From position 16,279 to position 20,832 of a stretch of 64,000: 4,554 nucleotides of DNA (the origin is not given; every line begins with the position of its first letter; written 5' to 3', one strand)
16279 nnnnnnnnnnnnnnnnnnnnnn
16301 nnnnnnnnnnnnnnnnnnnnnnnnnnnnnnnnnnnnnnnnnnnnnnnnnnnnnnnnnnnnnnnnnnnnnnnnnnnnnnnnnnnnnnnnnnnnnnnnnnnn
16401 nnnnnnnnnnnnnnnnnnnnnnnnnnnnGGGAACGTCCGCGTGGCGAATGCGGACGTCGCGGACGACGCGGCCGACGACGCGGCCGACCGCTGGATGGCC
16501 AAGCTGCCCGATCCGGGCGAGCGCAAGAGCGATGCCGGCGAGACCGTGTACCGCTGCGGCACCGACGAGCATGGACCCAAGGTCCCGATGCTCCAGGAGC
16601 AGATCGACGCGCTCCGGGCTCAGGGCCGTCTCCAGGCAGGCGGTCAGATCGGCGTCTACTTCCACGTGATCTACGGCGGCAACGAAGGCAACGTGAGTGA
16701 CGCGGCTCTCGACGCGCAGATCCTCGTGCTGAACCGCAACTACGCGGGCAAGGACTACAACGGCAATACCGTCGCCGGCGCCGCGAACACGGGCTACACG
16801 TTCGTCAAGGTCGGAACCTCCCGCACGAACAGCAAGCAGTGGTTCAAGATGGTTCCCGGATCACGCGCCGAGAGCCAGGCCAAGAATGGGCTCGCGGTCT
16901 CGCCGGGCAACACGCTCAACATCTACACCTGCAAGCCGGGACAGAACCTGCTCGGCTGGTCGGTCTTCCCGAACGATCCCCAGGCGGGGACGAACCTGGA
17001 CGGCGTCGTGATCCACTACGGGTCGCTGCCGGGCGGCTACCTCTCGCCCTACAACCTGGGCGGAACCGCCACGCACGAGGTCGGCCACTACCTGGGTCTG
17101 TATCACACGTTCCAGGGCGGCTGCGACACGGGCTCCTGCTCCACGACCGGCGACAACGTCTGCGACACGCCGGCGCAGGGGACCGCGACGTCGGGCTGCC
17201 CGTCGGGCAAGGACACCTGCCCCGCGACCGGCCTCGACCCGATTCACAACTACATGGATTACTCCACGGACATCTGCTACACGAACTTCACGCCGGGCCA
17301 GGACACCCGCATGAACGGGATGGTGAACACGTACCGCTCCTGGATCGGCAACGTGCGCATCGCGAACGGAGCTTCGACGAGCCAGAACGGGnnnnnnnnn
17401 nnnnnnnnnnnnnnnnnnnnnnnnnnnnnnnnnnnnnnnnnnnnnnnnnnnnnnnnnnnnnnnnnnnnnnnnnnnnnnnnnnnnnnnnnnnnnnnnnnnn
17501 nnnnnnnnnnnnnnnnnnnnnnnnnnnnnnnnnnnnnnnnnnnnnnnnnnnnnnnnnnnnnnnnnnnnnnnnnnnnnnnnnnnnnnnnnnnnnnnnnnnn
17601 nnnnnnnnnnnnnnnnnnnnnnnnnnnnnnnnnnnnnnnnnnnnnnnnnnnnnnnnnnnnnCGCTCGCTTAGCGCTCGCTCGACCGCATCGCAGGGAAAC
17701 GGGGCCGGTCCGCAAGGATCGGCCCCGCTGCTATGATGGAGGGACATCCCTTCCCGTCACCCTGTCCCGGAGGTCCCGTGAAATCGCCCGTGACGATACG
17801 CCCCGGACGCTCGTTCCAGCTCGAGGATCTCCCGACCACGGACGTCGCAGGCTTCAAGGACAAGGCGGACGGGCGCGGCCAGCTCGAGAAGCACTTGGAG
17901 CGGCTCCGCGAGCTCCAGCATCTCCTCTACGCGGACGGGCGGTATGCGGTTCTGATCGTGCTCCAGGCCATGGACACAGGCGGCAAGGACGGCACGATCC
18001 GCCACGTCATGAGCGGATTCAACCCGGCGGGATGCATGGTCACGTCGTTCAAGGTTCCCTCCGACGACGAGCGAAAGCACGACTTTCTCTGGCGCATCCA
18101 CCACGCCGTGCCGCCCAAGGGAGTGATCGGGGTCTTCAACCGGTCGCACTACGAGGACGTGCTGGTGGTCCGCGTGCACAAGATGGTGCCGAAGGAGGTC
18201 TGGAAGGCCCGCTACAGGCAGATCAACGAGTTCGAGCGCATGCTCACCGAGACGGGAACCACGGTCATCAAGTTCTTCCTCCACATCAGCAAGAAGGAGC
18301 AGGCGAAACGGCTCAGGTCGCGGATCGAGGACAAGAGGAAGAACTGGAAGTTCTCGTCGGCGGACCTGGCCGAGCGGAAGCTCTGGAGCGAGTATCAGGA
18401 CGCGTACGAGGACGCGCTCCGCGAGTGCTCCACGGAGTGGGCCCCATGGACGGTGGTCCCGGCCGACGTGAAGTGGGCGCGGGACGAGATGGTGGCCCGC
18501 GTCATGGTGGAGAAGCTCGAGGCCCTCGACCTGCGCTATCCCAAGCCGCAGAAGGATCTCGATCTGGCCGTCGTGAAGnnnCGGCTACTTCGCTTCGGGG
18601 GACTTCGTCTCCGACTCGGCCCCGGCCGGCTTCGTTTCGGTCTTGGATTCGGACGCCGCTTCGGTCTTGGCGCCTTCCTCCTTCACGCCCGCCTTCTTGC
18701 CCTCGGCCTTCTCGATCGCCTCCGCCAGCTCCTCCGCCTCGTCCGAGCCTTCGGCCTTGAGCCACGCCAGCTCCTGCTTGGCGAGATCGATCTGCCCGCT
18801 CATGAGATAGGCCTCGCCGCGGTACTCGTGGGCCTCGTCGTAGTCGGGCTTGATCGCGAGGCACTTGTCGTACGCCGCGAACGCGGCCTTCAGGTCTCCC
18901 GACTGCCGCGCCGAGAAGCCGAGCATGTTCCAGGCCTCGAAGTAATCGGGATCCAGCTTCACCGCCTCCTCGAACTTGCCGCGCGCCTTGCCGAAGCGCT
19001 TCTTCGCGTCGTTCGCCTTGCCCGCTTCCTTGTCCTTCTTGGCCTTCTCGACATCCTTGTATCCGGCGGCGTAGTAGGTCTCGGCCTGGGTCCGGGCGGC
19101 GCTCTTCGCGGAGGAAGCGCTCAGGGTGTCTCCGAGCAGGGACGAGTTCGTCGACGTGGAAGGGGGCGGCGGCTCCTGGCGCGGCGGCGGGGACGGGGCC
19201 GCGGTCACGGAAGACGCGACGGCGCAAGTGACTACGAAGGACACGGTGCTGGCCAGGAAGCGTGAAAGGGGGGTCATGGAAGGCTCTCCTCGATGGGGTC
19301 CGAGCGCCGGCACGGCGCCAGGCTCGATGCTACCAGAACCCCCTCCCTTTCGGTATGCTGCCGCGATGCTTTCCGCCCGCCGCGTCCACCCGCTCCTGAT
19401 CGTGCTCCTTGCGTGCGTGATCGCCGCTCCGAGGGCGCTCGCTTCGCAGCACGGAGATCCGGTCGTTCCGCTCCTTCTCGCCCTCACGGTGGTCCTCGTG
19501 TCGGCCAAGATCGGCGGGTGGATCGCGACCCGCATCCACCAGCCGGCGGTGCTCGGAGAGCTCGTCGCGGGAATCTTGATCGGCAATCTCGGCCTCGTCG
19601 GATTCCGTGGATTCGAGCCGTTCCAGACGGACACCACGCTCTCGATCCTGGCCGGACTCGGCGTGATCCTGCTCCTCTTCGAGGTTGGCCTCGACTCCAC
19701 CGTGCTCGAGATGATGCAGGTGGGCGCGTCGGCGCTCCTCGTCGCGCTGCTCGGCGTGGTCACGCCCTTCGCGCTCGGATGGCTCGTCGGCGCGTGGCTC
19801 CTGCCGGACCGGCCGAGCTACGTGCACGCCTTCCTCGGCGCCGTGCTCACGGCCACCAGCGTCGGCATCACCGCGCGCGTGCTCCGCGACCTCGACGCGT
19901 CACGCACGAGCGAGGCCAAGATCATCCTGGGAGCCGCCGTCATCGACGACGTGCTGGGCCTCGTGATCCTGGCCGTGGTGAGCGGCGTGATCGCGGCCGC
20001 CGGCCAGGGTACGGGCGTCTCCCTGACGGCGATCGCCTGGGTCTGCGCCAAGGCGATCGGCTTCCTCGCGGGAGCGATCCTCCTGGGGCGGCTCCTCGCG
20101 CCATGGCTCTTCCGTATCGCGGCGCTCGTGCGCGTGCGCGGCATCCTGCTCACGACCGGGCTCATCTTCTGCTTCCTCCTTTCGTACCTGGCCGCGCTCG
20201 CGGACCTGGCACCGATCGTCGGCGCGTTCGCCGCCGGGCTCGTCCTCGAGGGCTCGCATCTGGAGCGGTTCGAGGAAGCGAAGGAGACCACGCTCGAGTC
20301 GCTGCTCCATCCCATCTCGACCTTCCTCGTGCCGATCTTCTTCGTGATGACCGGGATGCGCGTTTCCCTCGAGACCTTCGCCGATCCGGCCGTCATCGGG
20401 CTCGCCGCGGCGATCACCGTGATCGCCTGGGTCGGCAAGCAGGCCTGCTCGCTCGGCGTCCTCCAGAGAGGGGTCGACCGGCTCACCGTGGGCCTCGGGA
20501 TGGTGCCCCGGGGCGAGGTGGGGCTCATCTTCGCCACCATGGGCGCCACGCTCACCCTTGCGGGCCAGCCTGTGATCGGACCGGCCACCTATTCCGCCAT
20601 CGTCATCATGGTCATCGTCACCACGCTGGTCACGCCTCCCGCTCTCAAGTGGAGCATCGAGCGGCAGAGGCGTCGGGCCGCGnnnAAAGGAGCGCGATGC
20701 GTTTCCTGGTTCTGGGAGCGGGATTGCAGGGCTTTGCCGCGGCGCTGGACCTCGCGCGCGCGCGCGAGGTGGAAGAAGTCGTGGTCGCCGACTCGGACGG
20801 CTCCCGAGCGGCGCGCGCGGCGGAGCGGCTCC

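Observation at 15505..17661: Secreted protease with two near-identical tandem M43 (ulilysin-type) catalytic domains generated by a recent 915-bp intragenic duplication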

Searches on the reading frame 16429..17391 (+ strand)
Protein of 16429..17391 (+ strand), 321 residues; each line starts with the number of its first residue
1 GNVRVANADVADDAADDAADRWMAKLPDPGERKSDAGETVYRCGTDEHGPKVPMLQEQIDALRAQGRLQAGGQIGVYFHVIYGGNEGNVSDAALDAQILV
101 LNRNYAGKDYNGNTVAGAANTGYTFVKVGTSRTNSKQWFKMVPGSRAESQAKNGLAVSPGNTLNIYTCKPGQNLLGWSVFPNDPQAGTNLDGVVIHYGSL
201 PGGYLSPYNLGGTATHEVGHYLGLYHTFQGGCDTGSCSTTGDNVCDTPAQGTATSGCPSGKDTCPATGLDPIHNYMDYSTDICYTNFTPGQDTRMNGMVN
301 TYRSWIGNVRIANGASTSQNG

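Call 26: search_solved_structures(query=window:16429-17391:+, max_evalue=0.001, show_alignments=5)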
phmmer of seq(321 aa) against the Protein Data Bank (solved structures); distinct sequences matched with E-value up to 0.001: 13.
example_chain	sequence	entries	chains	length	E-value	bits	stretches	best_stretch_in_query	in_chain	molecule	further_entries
6r7w_A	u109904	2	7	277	1.8e-34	122.5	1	74-302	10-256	Mirolysin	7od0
6r7u_A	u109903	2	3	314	1.5e-33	119.5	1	74-302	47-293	Mirolysin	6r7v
3lum_A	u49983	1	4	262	7.2e-25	91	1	74-304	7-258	Ulilysin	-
8cdb_A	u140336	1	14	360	7.7e-25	90.8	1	63-304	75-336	Ulilysin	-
8cd8_A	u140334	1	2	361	1.1e-24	90.3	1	63-304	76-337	Ulilysin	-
2cki_A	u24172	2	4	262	3.2e-24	88.8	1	74-304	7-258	ULILYSIN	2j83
3lun_A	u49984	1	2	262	3.4e-24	88.7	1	74-304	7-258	Ulilysin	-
8sl1_A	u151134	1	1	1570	6.5e-14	54.9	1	150-306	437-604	Pappalysin-2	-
7y5n_C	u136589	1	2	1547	1.8e-13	53.5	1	150-306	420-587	Pappalysin-1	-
8hgg_C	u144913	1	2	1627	1.9e-13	53.4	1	150-306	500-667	Pappalysin-1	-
7y5q_A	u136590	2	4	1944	2.4e-13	53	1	150-306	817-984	Maltose/maltodextrin-binding periplasmic protein,Pappalysin-1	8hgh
8a7d_C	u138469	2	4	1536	4.9e-13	52.1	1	150-306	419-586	Pappalysin-1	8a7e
7ufg_A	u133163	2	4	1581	1.4e-12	50.6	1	150-306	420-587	Pappalysin-1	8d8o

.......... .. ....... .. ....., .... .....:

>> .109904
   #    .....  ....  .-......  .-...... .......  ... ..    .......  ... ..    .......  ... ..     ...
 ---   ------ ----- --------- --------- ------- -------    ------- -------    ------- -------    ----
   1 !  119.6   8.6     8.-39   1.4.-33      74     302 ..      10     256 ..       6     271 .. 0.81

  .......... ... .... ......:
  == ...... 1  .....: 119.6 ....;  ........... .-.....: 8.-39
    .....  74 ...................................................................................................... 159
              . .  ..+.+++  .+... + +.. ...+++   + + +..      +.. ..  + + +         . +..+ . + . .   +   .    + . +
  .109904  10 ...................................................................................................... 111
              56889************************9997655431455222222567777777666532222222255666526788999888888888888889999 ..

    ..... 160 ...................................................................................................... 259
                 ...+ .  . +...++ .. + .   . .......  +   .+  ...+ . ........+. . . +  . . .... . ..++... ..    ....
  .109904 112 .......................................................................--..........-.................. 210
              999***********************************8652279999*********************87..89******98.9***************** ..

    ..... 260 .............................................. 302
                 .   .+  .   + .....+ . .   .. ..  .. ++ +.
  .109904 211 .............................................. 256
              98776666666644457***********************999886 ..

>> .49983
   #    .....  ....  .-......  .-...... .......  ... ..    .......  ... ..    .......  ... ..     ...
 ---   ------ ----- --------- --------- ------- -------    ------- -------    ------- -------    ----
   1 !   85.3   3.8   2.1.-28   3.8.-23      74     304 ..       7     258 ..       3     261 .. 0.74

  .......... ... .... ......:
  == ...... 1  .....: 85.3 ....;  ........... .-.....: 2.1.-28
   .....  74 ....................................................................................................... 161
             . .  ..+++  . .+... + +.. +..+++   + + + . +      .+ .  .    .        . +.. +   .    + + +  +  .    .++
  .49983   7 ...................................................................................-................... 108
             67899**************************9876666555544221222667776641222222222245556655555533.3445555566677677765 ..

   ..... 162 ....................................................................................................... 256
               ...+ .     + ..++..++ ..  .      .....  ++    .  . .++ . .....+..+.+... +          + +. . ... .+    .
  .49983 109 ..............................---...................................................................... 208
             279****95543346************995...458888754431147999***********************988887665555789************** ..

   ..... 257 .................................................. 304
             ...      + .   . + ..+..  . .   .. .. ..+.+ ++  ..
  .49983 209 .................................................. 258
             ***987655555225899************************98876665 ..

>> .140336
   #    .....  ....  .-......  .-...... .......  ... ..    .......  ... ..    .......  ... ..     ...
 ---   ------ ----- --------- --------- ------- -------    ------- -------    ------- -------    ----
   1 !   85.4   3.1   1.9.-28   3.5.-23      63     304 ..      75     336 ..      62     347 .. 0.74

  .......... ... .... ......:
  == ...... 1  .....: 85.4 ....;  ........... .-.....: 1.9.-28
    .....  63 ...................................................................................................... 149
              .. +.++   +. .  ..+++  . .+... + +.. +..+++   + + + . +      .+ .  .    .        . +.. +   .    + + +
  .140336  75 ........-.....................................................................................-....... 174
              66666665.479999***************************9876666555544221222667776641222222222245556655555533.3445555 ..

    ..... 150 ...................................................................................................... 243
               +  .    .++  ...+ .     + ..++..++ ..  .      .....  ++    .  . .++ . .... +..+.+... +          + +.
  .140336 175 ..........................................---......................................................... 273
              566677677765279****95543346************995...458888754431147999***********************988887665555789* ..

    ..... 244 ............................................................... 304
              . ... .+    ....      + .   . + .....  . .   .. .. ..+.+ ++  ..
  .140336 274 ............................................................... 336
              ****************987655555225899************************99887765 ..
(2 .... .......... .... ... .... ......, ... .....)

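Call 43: predict_structure(alignment_id=A2)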
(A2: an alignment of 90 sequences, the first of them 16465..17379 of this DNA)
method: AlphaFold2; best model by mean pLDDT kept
length: 305 residues; sequences in the alignment: 90
mean_pLDDT: 77.2   pTM: 0.79
mean pLDDT of the five models: 77.2, 75.6, 74.5, 74.3, 73.7
residues with pLDDT >= 90: 130; 70-90: 67; 50-70: 56; < 50: 52
segments of 3 or more residues with pLDDT < 50: 1-16, 216-223, 229-231, 249-253, 255-262, 298-305
pLDDT, mean of each block of 10 residues (from residue 1): 45 50 78 58 67 68 97 98 98 94 91 97 98 96 92 95 90 90 97 94 92 56 49 52 56 46 65 80 84 64 38
secondary structure, 60 per line:
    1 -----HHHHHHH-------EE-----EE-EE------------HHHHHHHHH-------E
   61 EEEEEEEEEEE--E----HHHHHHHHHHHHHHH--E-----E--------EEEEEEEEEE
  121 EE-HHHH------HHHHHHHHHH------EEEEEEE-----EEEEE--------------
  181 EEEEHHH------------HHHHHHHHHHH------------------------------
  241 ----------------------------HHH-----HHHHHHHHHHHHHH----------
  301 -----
elements in order: H6-12 H44-52 E60-71 H79-93 E111-122 H124-127 H134-143 E150-156 E162-166 E181-184 H200-210 H277-290

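Call 46: fold_search(model_id=the predicted structure, library=pdb)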
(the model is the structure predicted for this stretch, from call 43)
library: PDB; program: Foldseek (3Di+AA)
matches with E <= 10: 400; with E <= 0.001: 92
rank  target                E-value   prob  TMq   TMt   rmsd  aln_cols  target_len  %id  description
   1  7od0_AAA              6.5e-16  1.00  0.62  0.70   5.5       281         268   34  Mirolysin in complex with compound 9 (released 2021-08-04)
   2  6r7w_A                8.9e-16  1.00  0.62  0.69   4.3       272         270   34  Tannerella forsythia mature mirolysin in complex with a cleaved peptide. (released 2019-11-13)
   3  7od0_BBB              9.5e-16  1.00  0.61  0.68   5.6       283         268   34  Mirolysin in complex with compound 9 (released 2021-08-04)
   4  7od0_FFF              1.4e-15  1.00  0.61  0.69   4.4       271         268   34  Mirolysin in complex with compound 9 (released 2021-08-04)
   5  6r7v                  5.6e-15  1.00  0.62  0.62   5.5       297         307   32  Tannerella forsythia promirolysin mutant E225A (released 2019-11-13)
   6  6r7u_B                7.1e-15  1.00  0.56  0.56   8.3       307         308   32  Selenomethionine variant of Tannerella forsythia promirolysin mutant E225A (released 2020-02-05)
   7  3lum_A                5.7e-14  1.00  0.52  0.60   8.5       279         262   29  Structure of ulilysin mutant M290L (released 2010-03-02)
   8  3lun_A                7.4e-14  1.00  0.53  0.62   7.9       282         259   29  Structure of ulilysin mutant M290C (released 2010-03-02)
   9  2cki_A                7.9e-14  1.00  0.55  0.63   8.6       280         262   28  Structure of Ulilysin, a member of the pappalysin family of metzincin metalloendopeptidases. (released 2006-05-09)
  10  2j83_A                2.2e-13  1.00  0.53  0.62   8.4       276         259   30  Ulilysin metalloprotease in complex with batimastat. (released 2006-12-19)
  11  8d8o_B                1.1e-10  1.00  0.57  0.18   9.0       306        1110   22  Cryo-EM structure of substrate unbound PAPP-A (released 2022-09-28)
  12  7ufg_A                1.5e-10  1.00  0.56  0.17   7.4       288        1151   24  Cryo-EM structure of PAPP-A in complex with IGFBP5 (released 2022-09-28)
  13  7ufg_B                2.1e-10  1.00  0.59  0.18   8.0       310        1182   21  Cryo-EM structure of PAPP-A in complex with IGFBP5 (released 2022-09-28)
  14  8sl1_A                8.5e-10  1.00  0.58  0.23   9.5       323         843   22  Cryo-EM structure of PAPP-A2 (released 2023-11-08)
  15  8a7d_C                9.0e-10  1.00  0.60  0.22   8.4       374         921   18  Partial dimer complex of PAPP-A and its inhibitor STC2 (released 2022-11-02)
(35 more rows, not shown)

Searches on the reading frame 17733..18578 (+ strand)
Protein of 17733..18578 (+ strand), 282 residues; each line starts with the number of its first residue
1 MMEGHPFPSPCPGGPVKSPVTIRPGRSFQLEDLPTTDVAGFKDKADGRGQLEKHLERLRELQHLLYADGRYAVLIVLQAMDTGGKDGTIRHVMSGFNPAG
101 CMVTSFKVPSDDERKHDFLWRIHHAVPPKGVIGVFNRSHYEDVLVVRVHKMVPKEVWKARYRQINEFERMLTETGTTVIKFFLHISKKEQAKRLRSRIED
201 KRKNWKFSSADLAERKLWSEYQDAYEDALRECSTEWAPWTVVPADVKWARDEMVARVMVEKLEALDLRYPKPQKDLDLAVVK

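Call 61: search_protein_families(library=pfam, proteins=[window:17733-18578:+], max_evalue=0.00001)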
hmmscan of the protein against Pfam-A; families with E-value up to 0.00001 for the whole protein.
window:17733-18578:+ (282 aa): 1 family
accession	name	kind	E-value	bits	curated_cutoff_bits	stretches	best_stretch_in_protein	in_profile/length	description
PF03976.20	PPK2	-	6e-71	239.1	22.3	1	43-264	3-223/229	Polyphosphate kinase 2 (PPK2)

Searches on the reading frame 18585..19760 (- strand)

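Call 61: search_protein_families(library=pfam, proteins=[window:18585-19760:-], max_evalue=0.00001)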
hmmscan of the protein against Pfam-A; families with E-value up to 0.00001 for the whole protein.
window:18585-19760:- (391 aa): 7 families
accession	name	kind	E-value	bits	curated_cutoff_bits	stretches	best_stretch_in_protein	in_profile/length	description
PF13414.12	TPR_11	-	6.3e-12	45.4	26.8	1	285-322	5-42/42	TPR repeat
PF13431.12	TPR_17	-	2.1e-11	43.6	24.4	0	263-293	2-32/34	Tetratricopeptide repeat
PF07719.23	TPR_2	-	3.4e-09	36.6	27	0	275-307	2-34/34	Tetratricopeptide repeat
PF14559.12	TPR_19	-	9.5e-09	35.9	25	0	285-344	2-60/68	Tetratricopeptide repeat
PF00515.34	TPR_1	-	9.3e-08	32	27.8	0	275-307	2-34/34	Tetratricopeptide repeat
PF13432.12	TPR_16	-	1.1e-06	29.4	32.7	1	254-307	11-64/65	Tetratricopeptide repeat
PF13428.12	TPR_14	-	6.3e-06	26.8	23.5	0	275-316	2-43/44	Tetratricopeptide repeat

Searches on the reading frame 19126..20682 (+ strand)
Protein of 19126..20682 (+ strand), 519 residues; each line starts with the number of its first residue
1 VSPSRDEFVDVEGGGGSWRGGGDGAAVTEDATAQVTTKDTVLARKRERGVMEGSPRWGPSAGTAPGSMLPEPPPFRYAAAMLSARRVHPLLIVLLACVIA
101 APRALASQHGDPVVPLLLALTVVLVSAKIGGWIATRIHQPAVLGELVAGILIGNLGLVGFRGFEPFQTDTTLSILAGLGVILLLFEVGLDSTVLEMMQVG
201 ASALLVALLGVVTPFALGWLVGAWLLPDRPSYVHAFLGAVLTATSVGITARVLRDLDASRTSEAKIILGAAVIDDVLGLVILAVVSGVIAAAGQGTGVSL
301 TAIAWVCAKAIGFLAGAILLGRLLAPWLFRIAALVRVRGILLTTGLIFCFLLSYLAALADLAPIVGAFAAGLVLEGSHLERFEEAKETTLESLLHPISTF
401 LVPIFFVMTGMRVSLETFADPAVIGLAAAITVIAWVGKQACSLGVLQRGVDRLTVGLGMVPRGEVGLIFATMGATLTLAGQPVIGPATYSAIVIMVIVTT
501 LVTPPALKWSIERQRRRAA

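Call 61: search_protein_families(library=pfam, proteins=[window:19126-20682:+], max_evalue=0.00001)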
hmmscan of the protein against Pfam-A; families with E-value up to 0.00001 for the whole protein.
window:19126-20682:+ (519 aa): 1 family
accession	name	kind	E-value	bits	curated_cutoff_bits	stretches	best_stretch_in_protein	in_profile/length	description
PF00999.27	Na_H_Exchanger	-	4.7e-55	187.4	26.2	1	125-509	2-371/375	Sodium/hydrogen exchanger, transmembrane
